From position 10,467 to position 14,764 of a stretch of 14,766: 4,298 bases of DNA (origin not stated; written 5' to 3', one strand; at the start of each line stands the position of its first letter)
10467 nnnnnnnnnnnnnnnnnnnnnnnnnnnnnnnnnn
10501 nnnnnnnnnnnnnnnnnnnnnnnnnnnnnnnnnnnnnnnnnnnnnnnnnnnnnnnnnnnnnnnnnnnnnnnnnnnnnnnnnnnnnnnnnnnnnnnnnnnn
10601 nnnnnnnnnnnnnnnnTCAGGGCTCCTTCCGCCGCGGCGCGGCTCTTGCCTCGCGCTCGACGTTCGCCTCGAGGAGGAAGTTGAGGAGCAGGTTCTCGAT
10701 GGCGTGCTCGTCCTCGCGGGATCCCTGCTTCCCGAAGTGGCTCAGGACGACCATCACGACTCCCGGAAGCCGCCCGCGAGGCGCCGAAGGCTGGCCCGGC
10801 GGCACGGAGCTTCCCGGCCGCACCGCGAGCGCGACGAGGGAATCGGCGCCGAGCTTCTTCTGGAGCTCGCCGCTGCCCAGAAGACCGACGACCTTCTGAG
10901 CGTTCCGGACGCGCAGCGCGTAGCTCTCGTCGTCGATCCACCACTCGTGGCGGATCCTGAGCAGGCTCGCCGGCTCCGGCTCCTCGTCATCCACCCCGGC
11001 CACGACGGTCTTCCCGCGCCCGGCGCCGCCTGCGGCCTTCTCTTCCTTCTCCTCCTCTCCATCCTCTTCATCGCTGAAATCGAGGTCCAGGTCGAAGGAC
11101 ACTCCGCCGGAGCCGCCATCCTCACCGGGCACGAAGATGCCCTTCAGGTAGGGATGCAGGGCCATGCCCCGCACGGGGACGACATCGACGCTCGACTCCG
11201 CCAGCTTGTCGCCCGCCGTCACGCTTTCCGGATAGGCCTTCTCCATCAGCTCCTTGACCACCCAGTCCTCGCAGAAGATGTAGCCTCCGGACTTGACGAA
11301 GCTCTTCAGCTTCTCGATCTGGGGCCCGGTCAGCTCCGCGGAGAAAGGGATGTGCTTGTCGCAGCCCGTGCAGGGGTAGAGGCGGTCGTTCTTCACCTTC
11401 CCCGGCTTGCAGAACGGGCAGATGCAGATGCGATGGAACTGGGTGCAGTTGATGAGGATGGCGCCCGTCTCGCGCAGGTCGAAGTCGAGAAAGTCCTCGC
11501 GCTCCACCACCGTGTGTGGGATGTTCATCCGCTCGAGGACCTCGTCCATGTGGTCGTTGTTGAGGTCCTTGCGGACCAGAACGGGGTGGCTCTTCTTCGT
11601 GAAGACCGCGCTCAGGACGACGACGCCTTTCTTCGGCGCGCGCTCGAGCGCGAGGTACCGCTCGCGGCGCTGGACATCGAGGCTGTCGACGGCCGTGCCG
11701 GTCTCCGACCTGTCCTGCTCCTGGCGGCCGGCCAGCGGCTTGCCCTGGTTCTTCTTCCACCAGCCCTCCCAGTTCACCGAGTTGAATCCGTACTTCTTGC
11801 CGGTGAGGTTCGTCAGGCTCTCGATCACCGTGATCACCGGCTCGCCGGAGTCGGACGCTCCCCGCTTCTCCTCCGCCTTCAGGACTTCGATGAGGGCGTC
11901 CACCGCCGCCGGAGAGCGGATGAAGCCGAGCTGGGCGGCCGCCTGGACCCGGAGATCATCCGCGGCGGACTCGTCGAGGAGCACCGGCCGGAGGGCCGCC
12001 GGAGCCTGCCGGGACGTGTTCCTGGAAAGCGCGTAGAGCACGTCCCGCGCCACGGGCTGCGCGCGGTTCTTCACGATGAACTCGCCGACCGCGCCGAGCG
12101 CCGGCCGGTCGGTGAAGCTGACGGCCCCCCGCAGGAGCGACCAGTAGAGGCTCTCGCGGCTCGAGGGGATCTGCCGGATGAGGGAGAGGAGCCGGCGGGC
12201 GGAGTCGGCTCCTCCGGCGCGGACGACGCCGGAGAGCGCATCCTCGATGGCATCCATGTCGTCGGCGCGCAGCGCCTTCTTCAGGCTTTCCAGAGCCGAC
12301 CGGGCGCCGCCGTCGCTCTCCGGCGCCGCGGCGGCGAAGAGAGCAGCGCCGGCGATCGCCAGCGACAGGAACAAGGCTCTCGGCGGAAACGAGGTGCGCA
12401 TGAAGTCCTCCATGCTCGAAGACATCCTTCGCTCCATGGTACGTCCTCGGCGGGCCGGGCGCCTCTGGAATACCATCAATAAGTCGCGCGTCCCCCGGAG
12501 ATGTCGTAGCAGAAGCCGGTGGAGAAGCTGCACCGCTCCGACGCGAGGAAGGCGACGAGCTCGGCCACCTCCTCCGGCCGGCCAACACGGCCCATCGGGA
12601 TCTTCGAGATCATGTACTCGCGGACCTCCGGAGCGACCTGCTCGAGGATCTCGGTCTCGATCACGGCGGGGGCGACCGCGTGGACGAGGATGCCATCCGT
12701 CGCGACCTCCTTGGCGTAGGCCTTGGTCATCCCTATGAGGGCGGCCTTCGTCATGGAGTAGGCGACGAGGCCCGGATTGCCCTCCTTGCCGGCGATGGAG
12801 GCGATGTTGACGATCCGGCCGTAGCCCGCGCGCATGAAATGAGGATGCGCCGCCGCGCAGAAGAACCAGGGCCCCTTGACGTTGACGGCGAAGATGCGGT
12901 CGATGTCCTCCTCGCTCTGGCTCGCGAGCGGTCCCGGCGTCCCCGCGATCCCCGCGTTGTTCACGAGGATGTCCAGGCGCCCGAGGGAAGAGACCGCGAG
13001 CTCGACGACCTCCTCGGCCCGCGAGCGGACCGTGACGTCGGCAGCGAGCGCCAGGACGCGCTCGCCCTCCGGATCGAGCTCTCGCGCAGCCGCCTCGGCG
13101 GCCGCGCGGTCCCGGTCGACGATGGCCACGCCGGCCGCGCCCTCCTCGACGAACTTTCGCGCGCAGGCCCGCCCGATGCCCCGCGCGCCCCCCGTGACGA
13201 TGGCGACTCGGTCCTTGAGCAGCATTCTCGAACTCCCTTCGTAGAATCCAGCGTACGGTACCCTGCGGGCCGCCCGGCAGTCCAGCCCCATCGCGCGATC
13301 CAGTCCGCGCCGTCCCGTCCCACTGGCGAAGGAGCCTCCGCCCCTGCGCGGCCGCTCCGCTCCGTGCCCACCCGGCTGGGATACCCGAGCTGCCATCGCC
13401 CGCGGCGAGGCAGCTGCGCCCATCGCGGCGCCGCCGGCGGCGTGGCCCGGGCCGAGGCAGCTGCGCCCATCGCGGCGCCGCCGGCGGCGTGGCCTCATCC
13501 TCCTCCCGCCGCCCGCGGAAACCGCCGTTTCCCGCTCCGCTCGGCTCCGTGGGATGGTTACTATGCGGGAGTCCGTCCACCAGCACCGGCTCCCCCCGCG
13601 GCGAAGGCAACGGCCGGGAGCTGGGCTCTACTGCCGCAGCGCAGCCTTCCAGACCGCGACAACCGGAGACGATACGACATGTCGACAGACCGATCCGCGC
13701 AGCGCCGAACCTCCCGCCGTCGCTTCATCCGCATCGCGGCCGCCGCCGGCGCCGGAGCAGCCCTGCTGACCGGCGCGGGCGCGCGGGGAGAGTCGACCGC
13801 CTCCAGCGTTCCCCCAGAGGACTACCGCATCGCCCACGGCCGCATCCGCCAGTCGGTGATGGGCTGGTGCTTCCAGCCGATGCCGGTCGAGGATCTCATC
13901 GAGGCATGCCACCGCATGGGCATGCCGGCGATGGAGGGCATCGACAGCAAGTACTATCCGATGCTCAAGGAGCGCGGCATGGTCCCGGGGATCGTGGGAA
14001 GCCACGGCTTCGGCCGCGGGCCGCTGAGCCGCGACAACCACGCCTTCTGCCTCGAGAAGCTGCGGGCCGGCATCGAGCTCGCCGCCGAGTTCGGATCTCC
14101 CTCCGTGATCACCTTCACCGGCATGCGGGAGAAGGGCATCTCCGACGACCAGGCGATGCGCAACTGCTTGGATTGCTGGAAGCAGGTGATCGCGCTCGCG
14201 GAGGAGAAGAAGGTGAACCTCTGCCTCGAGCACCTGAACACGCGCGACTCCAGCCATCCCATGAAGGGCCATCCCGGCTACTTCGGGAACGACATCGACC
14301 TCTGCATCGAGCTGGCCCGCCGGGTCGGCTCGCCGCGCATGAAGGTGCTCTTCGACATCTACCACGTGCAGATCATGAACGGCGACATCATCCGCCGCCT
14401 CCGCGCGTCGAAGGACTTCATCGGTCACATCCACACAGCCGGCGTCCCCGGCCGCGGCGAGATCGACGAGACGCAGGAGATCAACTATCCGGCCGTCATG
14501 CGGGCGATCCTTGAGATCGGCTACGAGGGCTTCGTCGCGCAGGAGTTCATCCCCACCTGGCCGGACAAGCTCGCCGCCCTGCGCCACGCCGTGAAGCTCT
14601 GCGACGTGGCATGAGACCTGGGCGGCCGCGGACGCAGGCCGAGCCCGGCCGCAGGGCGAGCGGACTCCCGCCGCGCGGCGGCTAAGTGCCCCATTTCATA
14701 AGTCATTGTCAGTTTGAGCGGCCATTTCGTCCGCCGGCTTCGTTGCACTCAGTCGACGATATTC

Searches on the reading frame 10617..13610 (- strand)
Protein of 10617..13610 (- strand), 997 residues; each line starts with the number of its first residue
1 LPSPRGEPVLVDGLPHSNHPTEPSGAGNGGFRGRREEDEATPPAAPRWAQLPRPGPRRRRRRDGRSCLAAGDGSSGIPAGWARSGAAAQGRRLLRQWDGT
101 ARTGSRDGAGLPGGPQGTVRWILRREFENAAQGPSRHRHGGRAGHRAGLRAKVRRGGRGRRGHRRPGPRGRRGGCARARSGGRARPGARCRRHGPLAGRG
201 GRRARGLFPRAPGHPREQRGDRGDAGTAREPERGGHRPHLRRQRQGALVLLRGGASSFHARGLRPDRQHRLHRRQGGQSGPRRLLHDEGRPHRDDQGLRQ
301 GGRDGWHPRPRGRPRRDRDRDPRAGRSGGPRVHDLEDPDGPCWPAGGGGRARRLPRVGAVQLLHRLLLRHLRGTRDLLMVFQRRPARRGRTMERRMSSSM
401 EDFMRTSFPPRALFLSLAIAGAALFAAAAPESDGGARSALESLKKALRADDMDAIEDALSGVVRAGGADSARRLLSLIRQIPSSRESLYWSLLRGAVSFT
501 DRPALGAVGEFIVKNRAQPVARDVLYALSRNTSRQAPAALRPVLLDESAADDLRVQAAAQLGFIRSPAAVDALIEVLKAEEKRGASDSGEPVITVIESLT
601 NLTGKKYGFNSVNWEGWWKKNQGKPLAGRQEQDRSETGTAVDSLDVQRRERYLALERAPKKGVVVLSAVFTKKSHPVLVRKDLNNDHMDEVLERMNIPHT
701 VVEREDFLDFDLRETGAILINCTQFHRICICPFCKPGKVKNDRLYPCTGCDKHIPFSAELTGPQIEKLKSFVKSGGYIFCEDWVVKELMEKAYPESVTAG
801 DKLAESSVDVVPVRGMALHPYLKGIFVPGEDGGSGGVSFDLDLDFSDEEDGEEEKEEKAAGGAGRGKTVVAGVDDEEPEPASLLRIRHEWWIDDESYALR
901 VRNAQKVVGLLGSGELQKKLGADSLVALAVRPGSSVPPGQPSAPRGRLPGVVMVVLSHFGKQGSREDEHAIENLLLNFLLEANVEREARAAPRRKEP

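Call 21: search_protein_families(library=pfam, proteins=[window:10617-13610:-], max_evalue=0.01)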
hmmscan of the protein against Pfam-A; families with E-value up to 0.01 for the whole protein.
window:10617-13610:- (997 aa): 2 families
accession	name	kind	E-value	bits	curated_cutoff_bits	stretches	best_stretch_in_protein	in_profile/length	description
PF03130.22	HEAT_PBS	-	0.002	19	20.9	1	553-578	1-26/27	PBS lyase HEAT-like repeat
PF13646.12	HEAT_2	-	0.0067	17.1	27.7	1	517-581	13-75/88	HEAT repeats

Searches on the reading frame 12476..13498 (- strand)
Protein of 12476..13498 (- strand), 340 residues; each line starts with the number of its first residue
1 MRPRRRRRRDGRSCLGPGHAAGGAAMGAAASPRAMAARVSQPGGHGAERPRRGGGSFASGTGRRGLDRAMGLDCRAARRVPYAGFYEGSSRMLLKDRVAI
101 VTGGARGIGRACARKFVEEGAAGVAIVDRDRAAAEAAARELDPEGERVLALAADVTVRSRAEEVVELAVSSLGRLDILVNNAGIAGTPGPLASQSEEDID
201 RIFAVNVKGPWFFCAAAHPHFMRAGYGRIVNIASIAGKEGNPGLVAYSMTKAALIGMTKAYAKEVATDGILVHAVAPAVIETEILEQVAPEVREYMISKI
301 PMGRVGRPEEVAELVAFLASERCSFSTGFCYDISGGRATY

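Call 25: search_protein_families(library=pfam, proteins=[window:12476-13498:-], max_evalue=0.1)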
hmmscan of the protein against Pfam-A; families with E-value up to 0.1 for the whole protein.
window:12476-13498:- (340 aa): 5 families
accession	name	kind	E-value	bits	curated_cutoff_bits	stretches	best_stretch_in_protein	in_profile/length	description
PF13561.12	adh_short_C2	-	7.7e-59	199.6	27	1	105-336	3-234/236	Enoyl-(Acyl carrier protein) reductase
PF00106.31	adh_short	-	3.7e-56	190.2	26.6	1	97-289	1-191/195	short chain dehydrogenase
PF08659.16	KR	-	3.9e-16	59.9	22.6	1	100-258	4-160/180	KR domain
PF01370.27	Epimerase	-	9.6e-06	25.6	20.9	1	100-272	2-167/240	NAD dependent epimerase/dehydratase family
PF23441.1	SDR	-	0.00044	20.2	27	1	98-336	9-254/258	SDR-like rossmann domain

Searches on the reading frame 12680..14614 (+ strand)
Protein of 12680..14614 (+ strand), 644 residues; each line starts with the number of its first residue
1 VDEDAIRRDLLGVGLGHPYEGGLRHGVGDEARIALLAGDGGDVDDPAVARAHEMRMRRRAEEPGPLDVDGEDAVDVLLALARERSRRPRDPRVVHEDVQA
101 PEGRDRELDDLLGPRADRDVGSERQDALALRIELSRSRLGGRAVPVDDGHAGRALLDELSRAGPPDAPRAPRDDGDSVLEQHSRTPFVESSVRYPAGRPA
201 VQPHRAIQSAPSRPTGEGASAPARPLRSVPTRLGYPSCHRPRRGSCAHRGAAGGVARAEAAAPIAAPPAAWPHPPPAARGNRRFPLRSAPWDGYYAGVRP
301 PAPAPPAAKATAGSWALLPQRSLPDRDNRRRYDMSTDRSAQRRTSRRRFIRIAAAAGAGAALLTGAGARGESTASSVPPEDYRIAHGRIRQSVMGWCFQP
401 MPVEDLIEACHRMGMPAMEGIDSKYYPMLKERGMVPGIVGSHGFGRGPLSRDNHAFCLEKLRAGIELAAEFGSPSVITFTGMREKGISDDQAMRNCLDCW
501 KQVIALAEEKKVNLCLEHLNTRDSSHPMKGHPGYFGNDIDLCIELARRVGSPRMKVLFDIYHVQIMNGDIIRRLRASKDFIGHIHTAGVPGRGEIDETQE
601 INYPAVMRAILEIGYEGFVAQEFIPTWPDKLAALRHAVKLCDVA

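Call 22: search_protein_families(library=pfam, proteins=[window:12680-14614:+], max_evalue=0.01)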
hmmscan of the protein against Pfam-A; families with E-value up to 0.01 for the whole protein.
window:12680-14614:+ (644 aa): 1 family
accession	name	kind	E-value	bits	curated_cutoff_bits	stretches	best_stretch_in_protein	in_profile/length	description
PF01261.30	AP_endonuc_2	-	3e-26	93.1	31.1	1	428-624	36-230/249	Xylose isomerase-like TIM barrel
